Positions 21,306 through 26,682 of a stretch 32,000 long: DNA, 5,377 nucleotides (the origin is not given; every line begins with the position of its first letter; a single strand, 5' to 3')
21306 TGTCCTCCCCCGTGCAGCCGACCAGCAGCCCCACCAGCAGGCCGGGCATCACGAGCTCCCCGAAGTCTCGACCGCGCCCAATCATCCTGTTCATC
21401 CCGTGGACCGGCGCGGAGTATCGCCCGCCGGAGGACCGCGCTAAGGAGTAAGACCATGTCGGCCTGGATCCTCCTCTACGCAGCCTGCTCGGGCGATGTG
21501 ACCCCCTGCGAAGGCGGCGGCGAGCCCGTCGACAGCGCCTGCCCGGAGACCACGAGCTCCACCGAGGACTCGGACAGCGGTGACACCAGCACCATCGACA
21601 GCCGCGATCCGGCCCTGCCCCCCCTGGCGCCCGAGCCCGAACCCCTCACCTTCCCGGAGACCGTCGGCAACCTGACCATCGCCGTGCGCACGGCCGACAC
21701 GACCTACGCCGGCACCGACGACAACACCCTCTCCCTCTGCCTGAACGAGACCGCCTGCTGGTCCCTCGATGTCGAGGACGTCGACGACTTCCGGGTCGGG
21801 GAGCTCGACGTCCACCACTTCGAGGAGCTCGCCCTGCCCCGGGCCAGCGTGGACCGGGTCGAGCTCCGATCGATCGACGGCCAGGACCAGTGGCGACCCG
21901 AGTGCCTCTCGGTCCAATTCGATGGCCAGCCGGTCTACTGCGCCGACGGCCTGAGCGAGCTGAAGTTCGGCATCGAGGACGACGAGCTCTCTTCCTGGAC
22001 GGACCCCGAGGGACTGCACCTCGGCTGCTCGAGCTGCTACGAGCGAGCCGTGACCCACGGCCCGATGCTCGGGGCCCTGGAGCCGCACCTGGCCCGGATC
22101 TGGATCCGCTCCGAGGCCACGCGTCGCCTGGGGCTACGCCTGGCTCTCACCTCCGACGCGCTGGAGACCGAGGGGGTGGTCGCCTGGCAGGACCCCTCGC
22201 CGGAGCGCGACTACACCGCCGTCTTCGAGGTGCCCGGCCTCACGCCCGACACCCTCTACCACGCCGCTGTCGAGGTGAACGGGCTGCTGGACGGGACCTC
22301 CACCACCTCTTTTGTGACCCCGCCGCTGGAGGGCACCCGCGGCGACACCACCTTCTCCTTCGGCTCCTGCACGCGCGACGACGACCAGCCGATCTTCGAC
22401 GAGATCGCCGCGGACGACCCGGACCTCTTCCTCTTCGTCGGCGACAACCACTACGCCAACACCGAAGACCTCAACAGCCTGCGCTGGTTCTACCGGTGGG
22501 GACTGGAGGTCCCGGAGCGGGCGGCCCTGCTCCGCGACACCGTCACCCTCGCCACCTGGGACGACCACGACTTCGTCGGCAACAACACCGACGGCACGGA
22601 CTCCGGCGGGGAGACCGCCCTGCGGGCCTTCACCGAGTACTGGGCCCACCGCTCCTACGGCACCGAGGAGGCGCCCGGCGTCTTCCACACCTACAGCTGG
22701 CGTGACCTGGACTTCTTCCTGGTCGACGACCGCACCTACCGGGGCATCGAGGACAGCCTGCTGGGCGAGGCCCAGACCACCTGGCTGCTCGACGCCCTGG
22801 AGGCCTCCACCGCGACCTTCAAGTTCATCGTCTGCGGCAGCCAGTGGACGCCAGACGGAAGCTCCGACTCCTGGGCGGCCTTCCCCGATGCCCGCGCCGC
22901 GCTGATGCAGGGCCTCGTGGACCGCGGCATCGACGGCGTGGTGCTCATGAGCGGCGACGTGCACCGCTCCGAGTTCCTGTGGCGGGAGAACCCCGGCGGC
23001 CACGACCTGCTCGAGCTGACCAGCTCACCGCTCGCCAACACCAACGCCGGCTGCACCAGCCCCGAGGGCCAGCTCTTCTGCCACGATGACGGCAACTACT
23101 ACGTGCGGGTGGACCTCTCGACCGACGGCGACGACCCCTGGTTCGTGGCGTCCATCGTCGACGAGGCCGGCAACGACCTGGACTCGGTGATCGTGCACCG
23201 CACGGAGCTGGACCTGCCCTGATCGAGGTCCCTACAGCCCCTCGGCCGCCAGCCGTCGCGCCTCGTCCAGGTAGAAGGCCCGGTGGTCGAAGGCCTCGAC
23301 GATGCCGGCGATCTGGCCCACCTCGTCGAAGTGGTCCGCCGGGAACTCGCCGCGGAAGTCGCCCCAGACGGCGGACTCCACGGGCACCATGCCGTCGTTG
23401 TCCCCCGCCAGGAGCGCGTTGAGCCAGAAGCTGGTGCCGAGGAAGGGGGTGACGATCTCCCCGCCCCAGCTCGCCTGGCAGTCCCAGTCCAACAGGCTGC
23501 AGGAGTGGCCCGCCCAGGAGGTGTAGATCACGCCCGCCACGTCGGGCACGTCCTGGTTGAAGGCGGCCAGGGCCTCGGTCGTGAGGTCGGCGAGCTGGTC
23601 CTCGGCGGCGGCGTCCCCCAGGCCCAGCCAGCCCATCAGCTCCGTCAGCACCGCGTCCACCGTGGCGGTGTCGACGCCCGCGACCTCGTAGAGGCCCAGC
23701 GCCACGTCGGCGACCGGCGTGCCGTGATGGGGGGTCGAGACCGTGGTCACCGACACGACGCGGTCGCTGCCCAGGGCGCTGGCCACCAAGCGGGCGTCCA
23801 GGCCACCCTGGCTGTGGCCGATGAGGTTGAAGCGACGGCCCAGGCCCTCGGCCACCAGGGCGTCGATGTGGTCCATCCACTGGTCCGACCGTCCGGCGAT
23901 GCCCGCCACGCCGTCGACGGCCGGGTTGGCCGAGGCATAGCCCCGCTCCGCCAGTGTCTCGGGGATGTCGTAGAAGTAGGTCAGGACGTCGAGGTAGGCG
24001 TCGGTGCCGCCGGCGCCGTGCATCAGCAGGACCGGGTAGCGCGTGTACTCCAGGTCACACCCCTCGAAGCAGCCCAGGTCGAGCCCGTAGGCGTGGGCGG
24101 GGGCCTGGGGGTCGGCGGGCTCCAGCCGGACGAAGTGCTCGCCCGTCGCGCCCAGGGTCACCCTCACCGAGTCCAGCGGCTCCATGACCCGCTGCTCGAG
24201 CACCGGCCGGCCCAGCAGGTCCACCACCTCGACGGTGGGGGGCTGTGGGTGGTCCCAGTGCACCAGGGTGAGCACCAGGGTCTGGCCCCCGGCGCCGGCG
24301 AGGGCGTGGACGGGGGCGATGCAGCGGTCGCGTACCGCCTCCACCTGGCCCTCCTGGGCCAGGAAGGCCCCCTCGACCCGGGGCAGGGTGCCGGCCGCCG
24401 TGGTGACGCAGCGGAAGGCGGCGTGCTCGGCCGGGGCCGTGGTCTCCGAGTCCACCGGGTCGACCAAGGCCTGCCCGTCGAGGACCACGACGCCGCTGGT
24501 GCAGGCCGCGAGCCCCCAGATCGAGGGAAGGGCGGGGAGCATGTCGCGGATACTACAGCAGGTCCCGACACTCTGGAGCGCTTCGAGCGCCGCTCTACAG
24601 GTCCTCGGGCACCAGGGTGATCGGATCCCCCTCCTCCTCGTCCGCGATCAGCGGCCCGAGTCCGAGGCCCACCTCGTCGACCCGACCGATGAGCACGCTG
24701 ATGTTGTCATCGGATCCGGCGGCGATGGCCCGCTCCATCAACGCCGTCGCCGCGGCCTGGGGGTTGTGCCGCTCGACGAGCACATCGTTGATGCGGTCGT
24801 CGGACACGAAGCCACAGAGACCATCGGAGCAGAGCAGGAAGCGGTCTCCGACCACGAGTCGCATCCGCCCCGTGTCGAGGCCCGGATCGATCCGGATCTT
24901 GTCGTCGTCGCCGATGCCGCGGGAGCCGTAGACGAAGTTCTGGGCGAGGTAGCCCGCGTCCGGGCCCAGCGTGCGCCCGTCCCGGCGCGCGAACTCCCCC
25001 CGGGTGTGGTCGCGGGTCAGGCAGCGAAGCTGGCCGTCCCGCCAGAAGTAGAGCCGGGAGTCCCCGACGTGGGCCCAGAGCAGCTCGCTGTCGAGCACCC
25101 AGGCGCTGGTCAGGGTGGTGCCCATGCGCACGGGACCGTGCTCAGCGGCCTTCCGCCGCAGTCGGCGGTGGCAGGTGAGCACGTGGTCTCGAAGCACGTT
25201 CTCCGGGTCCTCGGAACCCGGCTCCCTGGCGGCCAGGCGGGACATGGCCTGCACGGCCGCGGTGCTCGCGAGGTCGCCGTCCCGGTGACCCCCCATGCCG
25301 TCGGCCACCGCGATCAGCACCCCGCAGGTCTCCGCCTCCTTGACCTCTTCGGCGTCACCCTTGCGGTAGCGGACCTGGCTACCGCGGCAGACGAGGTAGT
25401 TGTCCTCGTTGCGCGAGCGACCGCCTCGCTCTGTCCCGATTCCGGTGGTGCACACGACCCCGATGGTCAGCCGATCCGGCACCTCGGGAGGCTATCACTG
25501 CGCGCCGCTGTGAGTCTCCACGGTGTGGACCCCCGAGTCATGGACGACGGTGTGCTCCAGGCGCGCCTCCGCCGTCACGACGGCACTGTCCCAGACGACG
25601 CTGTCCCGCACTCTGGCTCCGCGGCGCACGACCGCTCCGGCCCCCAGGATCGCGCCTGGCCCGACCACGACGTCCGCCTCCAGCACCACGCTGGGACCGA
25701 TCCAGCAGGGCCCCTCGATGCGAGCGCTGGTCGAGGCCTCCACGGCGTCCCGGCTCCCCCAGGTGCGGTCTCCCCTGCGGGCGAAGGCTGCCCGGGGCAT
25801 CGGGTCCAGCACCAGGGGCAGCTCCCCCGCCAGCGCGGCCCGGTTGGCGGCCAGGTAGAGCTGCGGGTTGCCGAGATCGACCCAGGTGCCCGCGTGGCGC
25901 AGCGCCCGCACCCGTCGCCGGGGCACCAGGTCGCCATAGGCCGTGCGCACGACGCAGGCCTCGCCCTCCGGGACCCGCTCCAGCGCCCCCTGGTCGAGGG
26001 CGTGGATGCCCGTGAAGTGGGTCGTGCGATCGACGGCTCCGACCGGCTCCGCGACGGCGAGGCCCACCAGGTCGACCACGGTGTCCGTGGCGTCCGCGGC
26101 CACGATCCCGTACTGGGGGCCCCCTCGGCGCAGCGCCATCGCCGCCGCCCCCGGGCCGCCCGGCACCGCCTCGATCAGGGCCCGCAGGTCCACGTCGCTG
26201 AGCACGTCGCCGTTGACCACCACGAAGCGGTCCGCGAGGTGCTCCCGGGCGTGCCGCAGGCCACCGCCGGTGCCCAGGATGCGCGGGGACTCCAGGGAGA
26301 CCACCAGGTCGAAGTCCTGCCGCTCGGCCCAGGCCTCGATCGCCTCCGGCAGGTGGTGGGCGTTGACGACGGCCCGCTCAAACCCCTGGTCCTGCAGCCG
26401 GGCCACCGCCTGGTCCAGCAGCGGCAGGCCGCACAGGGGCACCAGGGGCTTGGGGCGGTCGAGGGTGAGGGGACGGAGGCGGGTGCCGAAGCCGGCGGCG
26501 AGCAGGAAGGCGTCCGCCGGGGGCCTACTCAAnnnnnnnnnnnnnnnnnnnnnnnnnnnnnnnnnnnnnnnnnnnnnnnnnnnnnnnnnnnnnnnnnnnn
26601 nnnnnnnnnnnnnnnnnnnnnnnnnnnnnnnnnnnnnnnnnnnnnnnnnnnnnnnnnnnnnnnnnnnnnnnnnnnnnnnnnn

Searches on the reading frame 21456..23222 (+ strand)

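Call 55: search_protein_families(library=pfam, proteins=[window:21456-23222:+], max_evalue=0.001)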
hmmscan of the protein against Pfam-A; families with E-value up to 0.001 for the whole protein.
window:21456-23222:+ (588 aa): 1 family
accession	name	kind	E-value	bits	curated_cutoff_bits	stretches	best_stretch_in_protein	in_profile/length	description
PF09423.15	PhoD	-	7.8e-18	65.1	27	1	312-526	15-291/343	PhoD-like phosphatase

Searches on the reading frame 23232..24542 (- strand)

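Call 55: search_protein_families(library=pfam, proteins=[window:23232-24542:-], max_evalue=0.001)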
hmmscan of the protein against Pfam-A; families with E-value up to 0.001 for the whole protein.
window:23232-24542:- (436 aa): 3 families
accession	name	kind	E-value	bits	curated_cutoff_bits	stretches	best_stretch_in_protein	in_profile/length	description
PF02089.21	Palm_thioest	-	7.7e-07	29.5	26.8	1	170-275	1-113/254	Palmitoyl protein thioesterase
PF00561.26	Abhydrolase_1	-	8.9e-06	26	25.8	1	223-280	56-114/245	alpha/beta hydrolase fold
PF07819.20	PGAP1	-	0.00089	19.5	24.3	0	237-278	92-135/233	PGAP1-like alpha/beta domain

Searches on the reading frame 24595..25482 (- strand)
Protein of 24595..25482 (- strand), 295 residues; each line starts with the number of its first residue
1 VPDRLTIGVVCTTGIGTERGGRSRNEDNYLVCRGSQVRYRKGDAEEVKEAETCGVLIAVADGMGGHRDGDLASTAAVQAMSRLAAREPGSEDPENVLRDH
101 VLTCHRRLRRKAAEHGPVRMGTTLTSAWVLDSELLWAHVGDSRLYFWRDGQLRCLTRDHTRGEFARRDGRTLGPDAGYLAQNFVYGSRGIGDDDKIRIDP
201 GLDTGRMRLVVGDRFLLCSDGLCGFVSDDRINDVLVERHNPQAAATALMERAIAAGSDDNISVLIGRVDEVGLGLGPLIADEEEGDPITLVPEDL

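Call 55: search_protein_families(library=pfam, proteins=[window:24595-25482:-], max_evalue=0.001)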
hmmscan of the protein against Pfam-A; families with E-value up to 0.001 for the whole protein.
window:24595-25482:- (295 aa): 3 families
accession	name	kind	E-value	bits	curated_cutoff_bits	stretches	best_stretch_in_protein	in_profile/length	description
PF13672.11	PP2C_2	-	3.7e-18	66.3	24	1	50-245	21-198/209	Protein phosphatase 2C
PF00481.26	PP2C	-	5.8e-14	52.8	20.3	1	55-261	35-255/255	Protein phosphatase 2C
PF07228.17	SpoIIE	-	0.00011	22.6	25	0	202-267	113-190/192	Stage II sporulation protein E (SpoIIE)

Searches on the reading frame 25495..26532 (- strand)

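Call 55: search_protein_families(library=pfam, proteins=[window:25495-26532:-], max_evalue=0.001)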
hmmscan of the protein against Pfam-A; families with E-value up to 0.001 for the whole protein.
window:25495-26532:- (345 aa): 5 families
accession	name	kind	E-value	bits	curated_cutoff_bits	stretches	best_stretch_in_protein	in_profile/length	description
PF00483.29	NTP_transferase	-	1.5e-17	64.4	21.2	1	9-233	3-242/245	Nucleotidyl transferase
PF12804.13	NTP_transf_3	-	3.9e-15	56.8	27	1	9-144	2-133/160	MobA-like NTP transferase domain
PF00132.30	Hexapep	-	3.1e-08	33.4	27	1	270-304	2-36/36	Bacterial transferase hexapeptide (six repeats)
PF25084.1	LbH_EIF2B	-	3.4e-05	24.2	54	1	262-333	8-78/105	EIF2B subunit epsilon LbH domain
PF25087.1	GMPPB_C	-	8.4e-05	22.7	39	1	266-329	7-69/110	GMPPB C-terminal domain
